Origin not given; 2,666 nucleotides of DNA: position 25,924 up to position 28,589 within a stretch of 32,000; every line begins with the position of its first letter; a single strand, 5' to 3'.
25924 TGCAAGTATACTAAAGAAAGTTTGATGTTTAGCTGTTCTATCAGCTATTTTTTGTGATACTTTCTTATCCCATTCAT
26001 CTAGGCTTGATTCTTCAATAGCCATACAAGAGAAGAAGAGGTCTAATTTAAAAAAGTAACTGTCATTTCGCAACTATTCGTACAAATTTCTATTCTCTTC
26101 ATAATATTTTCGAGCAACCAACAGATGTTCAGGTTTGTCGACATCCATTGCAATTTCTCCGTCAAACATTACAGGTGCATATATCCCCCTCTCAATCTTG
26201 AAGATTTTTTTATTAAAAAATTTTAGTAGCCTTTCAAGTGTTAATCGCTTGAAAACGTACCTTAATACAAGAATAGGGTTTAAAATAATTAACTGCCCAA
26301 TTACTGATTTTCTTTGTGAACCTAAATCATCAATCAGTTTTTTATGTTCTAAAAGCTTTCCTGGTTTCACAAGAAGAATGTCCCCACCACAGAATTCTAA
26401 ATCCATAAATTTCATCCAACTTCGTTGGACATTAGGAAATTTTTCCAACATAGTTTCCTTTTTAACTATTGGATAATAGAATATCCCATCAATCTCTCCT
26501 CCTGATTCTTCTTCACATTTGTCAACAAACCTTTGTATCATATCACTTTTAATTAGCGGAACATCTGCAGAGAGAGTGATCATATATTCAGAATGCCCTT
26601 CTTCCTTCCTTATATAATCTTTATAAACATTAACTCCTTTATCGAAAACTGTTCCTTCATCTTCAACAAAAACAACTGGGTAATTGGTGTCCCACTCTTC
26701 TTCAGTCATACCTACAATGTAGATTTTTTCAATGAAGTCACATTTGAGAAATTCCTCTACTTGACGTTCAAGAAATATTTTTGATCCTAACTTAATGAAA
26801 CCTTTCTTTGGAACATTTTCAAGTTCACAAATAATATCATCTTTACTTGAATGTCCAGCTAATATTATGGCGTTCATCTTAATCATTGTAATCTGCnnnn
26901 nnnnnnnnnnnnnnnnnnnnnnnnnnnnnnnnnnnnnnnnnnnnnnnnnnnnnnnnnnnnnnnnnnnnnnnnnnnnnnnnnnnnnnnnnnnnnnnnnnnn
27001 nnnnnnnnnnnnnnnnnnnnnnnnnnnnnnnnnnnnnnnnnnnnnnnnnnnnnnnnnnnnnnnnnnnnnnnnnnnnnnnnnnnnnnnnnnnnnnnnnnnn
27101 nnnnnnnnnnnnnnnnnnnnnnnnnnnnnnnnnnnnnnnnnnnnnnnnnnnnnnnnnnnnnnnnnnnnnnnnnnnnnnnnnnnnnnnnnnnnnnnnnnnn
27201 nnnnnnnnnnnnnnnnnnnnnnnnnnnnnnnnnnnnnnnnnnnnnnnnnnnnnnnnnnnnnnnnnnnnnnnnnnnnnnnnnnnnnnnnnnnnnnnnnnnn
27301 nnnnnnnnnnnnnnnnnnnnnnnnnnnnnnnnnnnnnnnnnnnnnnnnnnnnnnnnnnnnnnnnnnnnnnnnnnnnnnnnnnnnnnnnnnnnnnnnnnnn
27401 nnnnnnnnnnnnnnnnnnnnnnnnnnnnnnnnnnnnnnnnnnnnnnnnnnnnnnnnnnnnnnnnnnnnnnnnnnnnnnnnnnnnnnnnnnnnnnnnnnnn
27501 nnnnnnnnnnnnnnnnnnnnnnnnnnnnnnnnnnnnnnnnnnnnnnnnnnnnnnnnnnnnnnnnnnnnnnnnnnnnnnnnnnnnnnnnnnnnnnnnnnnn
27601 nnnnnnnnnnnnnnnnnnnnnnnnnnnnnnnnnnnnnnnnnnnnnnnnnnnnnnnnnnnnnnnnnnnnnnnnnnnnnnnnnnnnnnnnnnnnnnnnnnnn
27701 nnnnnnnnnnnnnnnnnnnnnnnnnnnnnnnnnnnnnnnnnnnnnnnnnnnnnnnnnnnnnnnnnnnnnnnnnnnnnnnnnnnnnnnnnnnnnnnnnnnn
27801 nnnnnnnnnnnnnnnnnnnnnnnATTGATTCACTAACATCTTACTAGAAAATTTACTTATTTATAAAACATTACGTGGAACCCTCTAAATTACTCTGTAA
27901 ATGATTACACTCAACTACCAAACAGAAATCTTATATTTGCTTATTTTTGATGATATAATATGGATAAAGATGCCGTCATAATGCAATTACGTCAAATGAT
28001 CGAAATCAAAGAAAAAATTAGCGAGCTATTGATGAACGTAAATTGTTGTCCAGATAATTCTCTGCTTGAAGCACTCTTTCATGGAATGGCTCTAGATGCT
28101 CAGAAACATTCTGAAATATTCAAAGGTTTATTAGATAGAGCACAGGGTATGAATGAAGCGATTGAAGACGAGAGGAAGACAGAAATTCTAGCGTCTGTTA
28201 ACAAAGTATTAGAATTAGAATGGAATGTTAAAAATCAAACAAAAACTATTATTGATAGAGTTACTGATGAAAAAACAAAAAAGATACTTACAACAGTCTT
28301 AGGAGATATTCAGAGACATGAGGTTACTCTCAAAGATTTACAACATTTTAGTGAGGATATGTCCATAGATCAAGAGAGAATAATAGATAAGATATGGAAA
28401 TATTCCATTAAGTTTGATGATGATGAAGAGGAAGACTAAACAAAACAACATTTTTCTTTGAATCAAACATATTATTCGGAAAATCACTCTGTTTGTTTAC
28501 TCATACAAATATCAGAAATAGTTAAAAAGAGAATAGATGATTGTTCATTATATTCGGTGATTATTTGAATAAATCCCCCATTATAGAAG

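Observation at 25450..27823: Candidate lipid head-group module: unknown conserved enzyme + CpgD/MobA-like NTP-transferase + PAP2 phosphatase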

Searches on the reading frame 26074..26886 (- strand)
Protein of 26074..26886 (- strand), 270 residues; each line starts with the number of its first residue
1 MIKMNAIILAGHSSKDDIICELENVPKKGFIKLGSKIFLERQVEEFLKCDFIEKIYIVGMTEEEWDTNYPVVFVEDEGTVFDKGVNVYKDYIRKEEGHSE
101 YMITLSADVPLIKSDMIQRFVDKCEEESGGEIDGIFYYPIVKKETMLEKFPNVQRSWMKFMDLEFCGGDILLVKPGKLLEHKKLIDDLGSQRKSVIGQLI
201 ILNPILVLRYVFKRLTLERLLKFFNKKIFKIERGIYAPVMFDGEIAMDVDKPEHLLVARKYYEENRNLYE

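Call 3: search_protein_families(library=pfam, proteins=[window:26074-26886:-], max_evalue=0.01)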
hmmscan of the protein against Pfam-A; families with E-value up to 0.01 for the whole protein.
window:26074-26886:- (270 aa): 2 families
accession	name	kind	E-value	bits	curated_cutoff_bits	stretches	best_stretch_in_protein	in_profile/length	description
PF12804.13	NTP_transf_3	-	1.2e-07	32.5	27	1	6-127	1-114/160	MobA-like NTP transferase domain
PF02348.25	CTP_transf_3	-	0.0053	17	22.6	0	25-128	13-118/217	Cytidylyltransferase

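Call 4: search_protein_families(library=ncbifam, proteins=[window:26074-26886:-], max_evalue=0.01)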
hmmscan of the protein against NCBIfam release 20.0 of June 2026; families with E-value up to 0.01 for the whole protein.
window:26074-26886:- (270 aa): 2 families
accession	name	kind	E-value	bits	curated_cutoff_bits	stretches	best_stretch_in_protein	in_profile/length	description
NF001457.0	PRK00317.1-3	equivalog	0.00019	21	164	1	27-127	18-116/200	molybdenum cofactor guanylyltransferase MobA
TIGR03552.1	F420_cofC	equivalog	0.00031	20.4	105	1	39-126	33-119/196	2-phospho-L-lactate guanylyltransferase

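Call 6: search_solved_structures(query=window:26074-26886:-, max_evalue=1)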
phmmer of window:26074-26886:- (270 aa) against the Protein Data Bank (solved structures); distinct sequences matched with E-value up to 1: 2.
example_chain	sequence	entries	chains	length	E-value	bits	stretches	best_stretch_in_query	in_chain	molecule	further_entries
2dpw_A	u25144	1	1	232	6.2e-06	29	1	101-255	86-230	Hypothetical protein TTHA0179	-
5llq_A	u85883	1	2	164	0.56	12.7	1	169-226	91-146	Methylated-DNA--protein-cysteine methyltransferase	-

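Call 9: find_homologous_proteins(query=window:26074-26886:-)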
Query window:26074-26886:- (270 aa): 18 proteins with E <= 0.001 among 422 candidates. Only proteins of 148 to 473 residues were searched: fused or split forms outside these lengths cannot appear, so this answer is no evidence that the protein stands alone or is whole; lengths 'longer' or 'shorter' looks for them.
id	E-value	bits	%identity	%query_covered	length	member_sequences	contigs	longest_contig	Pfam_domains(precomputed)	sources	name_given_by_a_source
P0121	2.3e-175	599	100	100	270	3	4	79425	PF12804.14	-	-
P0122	5.6e-154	529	89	100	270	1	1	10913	PF12804.14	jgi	-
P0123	1.0e-147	509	82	100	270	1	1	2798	PF12804.14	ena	-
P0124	2.9e-146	504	81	100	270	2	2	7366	-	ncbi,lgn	-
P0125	2.2e-144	498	79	100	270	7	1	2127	PF12804.14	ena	-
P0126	2.1e-143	495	78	100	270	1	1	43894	-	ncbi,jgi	ncbi:MAG: hypothetical protein ACTSQ4_01730 [Candidatus Heimdallarchaeaceae archaeon]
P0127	4.5e-138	477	76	100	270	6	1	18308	-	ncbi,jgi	ncbi:MAG: hypothetical protein ACTSQC_08240 [Candidatus Heimdallarchaeaceae archaeon]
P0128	1.8e-130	452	70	100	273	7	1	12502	-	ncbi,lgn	-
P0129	5.7e-122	424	67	100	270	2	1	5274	PF12804.14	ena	-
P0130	5.5e-88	313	51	100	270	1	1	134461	-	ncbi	-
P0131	2.2e-85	304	52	100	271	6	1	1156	PF12804.14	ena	-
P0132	2.4e-83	298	50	100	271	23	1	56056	PF02348.26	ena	-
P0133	8.1e-83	296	49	100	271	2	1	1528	PF12804.14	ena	-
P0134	9.0e-23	99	30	97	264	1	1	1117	PF12804.14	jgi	jgi:molybdopterin-guanine dinucleotide biosynthesis protein A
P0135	4.6e-22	97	31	99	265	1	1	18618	PF12804.14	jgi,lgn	-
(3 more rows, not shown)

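Call 37: search_protein_representatives(protein=window:26074-26886:-)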
Query: 270 residues. Proteins with E-value up to 0.001 (for the whole library): 904; up to 1e-10: 314; up to 1e-30: 4. The best 150 are listed.
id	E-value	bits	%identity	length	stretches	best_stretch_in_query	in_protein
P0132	7.5e-84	297.6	50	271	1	2-270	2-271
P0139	7.0e-56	205.9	38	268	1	5-265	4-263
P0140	3.3e-55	203.7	40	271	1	5-264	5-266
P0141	8.7e-40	153.1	25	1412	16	58-127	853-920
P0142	2.6e-28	115.5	32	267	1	6-264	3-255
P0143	1.9e-27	112.7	34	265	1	2-259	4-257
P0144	1.9e-26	109.4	33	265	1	4-262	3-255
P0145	4.0e-26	108.3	34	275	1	2-264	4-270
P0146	4.8e-26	108.1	30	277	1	14-265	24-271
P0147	2.9e-24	102.2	31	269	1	2-266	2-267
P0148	3.5e-24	102.0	33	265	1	6-259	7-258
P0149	1.4e-23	100.0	28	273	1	4-255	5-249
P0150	5.0e-23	98.2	30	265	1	2-261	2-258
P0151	5.4e-23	98.1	31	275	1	12-264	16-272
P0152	1.9e-22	96.3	29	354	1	4-262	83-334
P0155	1.7e-21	93.1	31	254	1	1-263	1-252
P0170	1.3e-19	87.0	27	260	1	1-267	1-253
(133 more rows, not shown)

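Call 39: search_solved_structures(query=A2, max_evalue=10, show_alignments=1)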
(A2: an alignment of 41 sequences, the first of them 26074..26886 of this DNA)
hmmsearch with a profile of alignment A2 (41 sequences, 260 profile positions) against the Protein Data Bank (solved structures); distinct sequences matched with E-value up to 10: 126 (the best 60 are shown).
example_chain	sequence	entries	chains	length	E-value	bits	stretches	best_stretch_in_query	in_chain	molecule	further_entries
2dpw_A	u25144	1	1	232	8e-56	192.4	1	4-247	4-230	Hypothetical protein TTHA0179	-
9dqf_A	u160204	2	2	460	7.1e-10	41.8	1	5-130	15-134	Bifunctional protein GlmU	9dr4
1vh1_A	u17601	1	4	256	3.2e-07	33.1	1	23-145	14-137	3-deoxy-manno-octulosonate cytidylyltransferase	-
7p97_AAA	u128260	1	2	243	5.7e-07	32.3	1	38-119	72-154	3-phospho-D-glycerate guanylyltransferase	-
5z09_A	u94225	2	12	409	7.4e-07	31.9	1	4-108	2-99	Dual sugar-1-phosphate nucleotidylyltransferase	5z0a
6ifd_A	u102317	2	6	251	7.5e-07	31.9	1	27-137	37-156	CMP-N-acetylneuraminate Synthetase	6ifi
3k8d_A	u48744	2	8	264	7.9e-07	31.8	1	23-145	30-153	3-deoxy-manno-octulosonate cytidylyltransferase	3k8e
3rsb_A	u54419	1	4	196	1e-06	31.4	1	3-124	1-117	Adenosylcobinamide-phosphate guanylyltransferase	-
2ggo_A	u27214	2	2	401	1.1e-06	31.3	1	4-90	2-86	401aa long hypothetical glucose-1-phosphate thymidylyltransferase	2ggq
1vpa_A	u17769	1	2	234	1.1e-06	31.3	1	22-129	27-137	2-C-methyl-D-erythritol 4-phosphate cytidylyltransferase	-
2mzb_A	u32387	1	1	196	1.2e-06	31.2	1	3-124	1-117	Adenosylcobinamide-phosphate guanylyltransferase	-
3oam_A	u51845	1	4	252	1.3e-06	31.1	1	21-130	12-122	3-deoxy-manno-octulosonate cytidylyltransferase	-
8ees_A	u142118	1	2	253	1.6e-06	30.8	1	25-145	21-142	3-deoxy-manno-octulosonate cytidylyltransferase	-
3tqd_A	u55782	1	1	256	4.2e-06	29.4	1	23-129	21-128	3-deoxy-manno-octulosonate cytidylyltransferase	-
3hl3_A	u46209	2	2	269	6e-06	28.9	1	3-63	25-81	Glucose-1-phosphate thymidylyltransferase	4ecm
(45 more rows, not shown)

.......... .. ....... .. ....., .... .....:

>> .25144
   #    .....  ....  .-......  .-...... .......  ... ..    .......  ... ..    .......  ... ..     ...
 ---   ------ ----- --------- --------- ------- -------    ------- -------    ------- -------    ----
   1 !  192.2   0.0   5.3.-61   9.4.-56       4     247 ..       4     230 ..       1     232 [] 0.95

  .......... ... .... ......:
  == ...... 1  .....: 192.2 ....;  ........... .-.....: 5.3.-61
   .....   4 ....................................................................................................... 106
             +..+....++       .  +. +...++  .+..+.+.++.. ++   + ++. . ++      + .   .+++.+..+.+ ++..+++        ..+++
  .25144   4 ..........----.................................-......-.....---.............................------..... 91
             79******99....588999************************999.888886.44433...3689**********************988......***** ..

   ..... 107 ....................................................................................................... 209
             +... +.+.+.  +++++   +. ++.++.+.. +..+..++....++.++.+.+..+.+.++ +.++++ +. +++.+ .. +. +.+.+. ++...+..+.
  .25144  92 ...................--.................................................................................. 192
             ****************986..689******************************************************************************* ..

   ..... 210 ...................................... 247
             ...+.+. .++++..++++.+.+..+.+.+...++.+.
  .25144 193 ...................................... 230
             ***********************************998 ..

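Call 54: find_encoding_contigs(protein=P0139, flank=5000, max_places=2)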
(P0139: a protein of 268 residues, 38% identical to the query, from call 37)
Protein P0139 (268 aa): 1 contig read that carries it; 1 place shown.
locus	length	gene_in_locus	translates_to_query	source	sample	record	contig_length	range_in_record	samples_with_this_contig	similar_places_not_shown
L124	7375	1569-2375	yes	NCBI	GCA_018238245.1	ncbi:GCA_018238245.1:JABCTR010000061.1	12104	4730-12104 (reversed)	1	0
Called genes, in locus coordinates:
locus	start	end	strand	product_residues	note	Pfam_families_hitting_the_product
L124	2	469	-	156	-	?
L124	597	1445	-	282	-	PF25778:DUF7948 (weak)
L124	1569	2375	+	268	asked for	PF12804:NTP_transf_3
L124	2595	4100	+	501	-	PF00149:Metallophos, PF02872:5_nucleotid_C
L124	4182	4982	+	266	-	PF03881:Fructosamin_kin (weak), PF01636:APH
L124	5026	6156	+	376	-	PF04389:Peptidase_M28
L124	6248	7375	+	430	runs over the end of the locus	PF01734:Patatin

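Call 55: find_encoding_contigs(protein=P0142, flank=5000, max_places=2)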
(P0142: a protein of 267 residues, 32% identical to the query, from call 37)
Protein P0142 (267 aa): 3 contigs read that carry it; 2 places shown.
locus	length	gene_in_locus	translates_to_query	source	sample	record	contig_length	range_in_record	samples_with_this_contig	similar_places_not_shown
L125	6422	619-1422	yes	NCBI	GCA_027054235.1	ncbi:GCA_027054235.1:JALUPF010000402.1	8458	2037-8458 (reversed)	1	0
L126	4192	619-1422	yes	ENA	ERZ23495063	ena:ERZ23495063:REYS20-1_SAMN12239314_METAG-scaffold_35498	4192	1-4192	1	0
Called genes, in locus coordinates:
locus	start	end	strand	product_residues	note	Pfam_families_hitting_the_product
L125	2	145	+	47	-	?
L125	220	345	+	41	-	-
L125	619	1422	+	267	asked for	PF12804:NTP_transf_3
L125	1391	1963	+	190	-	PF01569:PAP2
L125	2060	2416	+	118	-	-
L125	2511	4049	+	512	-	PF01935:DUF87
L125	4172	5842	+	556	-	PF06418:CTP_synth_N, PF00117:GATase, PF07722:Peptidase_C26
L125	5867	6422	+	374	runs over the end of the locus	PF09376:NurA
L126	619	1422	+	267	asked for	PF12804:NTP_transf_3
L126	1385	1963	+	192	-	PF01569:PAP2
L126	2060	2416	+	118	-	-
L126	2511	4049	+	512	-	PF01935:DUF87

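Call 56: find_encoding_contigs(protein=P0170, flank=5000, max_places=2)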
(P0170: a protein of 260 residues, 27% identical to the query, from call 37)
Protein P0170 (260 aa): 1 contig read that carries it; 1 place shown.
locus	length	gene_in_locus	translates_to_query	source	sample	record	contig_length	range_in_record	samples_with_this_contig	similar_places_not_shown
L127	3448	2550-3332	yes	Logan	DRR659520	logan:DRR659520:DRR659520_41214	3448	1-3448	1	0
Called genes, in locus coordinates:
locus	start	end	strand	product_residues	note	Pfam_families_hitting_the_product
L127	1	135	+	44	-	?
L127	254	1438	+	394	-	-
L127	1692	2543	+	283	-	PF00288:GHMP_kinases_N, PF08544:GHMP_kinases_C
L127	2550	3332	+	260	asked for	PF12804:NTP_transf_3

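Call 94: list_cluster_members(proteins=[P0139, P0140, P0142, P0143, P0144, P0145, P0146, P0147, P0148, P0170])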
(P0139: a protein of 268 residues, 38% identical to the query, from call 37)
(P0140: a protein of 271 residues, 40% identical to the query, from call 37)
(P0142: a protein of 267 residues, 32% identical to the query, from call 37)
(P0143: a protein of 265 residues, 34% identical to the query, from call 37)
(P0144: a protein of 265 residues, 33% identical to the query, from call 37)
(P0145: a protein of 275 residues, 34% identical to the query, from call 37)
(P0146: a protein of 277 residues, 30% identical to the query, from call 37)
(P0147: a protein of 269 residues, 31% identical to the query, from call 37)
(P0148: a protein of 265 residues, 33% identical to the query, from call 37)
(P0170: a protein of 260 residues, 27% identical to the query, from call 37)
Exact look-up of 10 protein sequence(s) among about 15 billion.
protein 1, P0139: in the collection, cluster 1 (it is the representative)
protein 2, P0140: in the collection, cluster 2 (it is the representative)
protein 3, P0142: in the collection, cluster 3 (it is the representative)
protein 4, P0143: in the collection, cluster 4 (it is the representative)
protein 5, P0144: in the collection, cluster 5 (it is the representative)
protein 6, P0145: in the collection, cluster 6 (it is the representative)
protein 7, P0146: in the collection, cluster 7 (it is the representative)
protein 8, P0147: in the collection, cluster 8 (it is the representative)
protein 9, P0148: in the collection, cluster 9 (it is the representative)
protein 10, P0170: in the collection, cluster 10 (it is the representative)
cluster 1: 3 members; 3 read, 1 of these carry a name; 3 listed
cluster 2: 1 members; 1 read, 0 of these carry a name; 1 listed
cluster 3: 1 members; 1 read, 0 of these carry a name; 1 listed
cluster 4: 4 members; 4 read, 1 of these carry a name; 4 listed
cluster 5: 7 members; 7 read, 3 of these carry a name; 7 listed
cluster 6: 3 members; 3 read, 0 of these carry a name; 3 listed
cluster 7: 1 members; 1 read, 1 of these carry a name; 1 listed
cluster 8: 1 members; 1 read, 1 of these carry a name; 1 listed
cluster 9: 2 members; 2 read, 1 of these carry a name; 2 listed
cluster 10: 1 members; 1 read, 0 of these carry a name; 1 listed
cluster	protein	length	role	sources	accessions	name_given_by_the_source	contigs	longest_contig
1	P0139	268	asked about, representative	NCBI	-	-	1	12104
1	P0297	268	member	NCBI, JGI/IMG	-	2-phospho-L-lactate guanylyltransferase (CobY/MobA/RfbA family)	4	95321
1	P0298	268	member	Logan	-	-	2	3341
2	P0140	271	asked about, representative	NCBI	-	-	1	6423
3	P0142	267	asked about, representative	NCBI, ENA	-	-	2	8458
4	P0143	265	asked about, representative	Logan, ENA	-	-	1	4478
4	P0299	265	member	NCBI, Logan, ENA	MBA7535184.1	hypothetical protein ES705_27437 [subsurface metagenome]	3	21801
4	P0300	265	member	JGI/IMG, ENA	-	-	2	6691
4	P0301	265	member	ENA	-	-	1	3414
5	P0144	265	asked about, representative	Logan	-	-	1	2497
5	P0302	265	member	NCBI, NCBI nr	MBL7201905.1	MAG: nucleotidyltransferase family protein [Anaerolineae bacterium] | nucleotidyltransferase family protein [Anaerolineae bacterium]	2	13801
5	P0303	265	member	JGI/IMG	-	GTP:adenosylcobinamide-phosphate guanylyltransferase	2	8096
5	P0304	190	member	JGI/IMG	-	hypothetical protein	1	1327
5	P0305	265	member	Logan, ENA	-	-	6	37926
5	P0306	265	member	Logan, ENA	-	-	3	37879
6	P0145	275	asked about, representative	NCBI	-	-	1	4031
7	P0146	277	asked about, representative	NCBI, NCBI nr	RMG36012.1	MAG: hypothetical protein D6732_08710 [Methanobacteriota archaeon] | MAG: hypothetical protein D6732_08710 [Euryarchaeota archaeon]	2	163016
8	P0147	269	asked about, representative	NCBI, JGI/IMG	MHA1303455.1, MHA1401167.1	MAG: hypothetical protein ACTSQE_12530 [Candidatus Heimdallarchaeaceae archaeon]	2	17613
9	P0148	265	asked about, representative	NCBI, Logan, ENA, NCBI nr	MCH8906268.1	MAG: NTP transferase domain-containing protein [Candidatus Heimdallarchaeota archaeon] | NTP transferase domain-containing protein [Candidatus Heimdallarchaeota archaeon]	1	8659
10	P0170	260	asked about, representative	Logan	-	-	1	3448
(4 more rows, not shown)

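Call 95: find_encoding_contigs(protein=P0146, flank=5000, max_places=1)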
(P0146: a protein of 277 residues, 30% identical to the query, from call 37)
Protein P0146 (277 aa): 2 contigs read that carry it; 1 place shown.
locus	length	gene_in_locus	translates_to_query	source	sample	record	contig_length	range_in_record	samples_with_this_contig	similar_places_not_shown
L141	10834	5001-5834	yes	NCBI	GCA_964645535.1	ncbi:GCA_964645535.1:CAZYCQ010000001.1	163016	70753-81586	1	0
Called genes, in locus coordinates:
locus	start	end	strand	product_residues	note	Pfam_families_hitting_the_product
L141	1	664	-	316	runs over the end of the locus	PF20030:bpMoxR, PF07726:AAA_3, PF07728:AAA_5, PF17863:AAA_lid_2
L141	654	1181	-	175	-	-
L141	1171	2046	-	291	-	PF13559:DUF4129 (weak)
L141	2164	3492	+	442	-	PF22641:TiaS_TCKD, PF08489:TiaS_FLD, PF23783:Zn_ribbon_TiaS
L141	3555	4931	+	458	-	PF00890:FAD_binding_2 (weak), PF01134:GIDA, PF01494:FAD_binding_3, PF03486:HI0933_like (faint), PF12831:FAD_oxidored, PF13450:NAD_binding_8 (weak), PF01266:DAO, PF22578:GGR_cat, +3 more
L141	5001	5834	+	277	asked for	PF02348:CTP_transf_3 (faint), PF12804:NTP_transf_3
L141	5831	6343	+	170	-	PF01569:PAP2, PF14360:PAP2_C (weak)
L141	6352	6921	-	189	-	PF00069:Pkinase, PF01163:RIO1, PF06293:Kdo (faint)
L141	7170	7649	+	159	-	PF13404:HTH_AsnC-type, PF13412:HTH_24 (weak), PF01037:AsnC_trans_reg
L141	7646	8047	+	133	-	PF04756:OST3_OST6, PF14595:Thioredoxin_9 (weak), PF00085:Thioredoxin, PF13098:Thioredoxin_2 (weak), PF13905:Thioredoxin_8 (faint)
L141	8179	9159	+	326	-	PF08271:Zn_Ribbon_TF, PF00382:TFIIB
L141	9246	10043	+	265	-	PF00571:CBS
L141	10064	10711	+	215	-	PF00293:NUDIX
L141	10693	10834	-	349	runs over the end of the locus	-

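Call 96: find_encoding_contigs(protein=P0155, flank=5000, max_places=1)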
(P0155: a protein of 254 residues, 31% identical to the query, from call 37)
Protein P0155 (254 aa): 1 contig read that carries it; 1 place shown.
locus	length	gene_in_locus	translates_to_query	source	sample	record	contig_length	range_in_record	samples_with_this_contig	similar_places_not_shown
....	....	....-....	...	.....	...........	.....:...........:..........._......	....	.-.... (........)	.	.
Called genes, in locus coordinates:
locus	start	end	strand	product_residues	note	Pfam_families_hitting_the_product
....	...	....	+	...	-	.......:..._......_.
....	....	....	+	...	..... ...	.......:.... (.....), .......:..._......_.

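Call 97: find_encoding_contigs(protein=P0297, flank=5000, max_places=1)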
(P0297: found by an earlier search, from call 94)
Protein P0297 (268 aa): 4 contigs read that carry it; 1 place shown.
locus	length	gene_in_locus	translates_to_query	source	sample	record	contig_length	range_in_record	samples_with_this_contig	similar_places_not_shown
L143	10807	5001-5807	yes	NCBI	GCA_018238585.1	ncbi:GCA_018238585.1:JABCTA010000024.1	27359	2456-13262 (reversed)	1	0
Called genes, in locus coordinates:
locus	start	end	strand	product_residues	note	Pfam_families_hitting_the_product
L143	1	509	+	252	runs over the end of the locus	PF00205:TPP_enzyme_M (faint), PF02146:SIR2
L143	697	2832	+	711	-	PF00515:TPR_1 (faint), PF07719:TPR_2 (faint), PF13181:TPR_8 (faint), PF13374:TPR_10 (faint), PF13424:TPR_12, PF17874:TPR_MalT, PF13424:TPR_12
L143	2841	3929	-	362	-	PF01233:NMT (weak), PF13527:Acetyltransf_9, PF00583:Acetyltransf_1 (weak), PF13508:Acetyltransf_7 (weak)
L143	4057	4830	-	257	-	PF25778:DUF7948 (weak)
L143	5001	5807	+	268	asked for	PF12804:NTP_transf_3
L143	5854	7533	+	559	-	PF00149:Metallophos, PF02872:5_nucleotid_C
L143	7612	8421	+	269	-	PF03881:Fructosamin_kin (weak), PF01636:APH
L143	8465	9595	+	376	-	PF04389:Peptidase_M28, PF16254:DUF4910 (faint)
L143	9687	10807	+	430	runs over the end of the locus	PF01734:Patatin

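Call 106: find_related_loci(query=A8, collection=metagenome_contigs, flank=5000)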
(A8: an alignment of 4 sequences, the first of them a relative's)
Query A8 (277 aa) in metagenome_contigs; peptide patterns used: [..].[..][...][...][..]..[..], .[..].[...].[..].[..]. (x = any residue, [..] = any of these).
140 stretches matched a pattern, but none encodes a relative of the query by tblastn (E <= 1e-3).

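Call 107: find_related_loci(query=P0146, collection=metagenome_contigs, flank=5000)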
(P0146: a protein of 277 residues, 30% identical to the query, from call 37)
Query P0146 (277 aa) in metagenome_contigs; peptide patterns used: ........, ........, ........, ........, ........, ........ (x = any residue, [..] = any of these).
600 stretches matched a pattern, but none encodes a relative of the query by tblastn (E <= 1e-3).

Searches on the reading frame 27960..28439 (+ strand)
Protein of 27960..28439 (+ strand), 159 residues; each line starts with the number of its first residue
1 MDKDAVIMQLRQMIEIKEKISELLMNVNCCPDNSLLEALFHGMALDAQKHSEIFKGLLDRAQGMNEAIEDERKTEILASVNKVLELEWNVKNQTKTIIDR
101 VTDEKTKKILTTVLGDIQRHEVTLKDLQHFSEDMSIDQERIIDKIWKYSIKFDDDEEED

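Call 3: search_protein_families(library=pfam, proteins=[window:27960-28439:+], max_evalue=0.01)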
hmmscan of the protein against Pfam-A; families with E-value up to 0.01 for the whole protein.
window:27960-28439:+ (159 aa): 0 families

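Call 92: search_protein_families(library=pfam, proteins=[window:27960-28439:+], max_evalue=0.1)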
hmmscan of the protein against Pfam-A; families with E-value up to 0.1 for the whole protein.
window:27960-28439:+ (159 aa): 3 families
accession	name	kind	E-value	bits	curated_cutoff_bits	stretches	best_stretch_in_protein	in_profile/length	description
PF07299.16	EF-G-binding_N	-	0.018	15.9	27.1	0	80-119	38-77/83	Elongation factor G-binding protein, N-terminal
PF18640.6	LepB_N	-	0.023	14.8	25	0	90-138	103-151/183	LepB N-terminal domain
PF02915.23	Rubrerythrin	-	0.087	13.6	22.8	0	35-91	30-86/137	Rubrerythrin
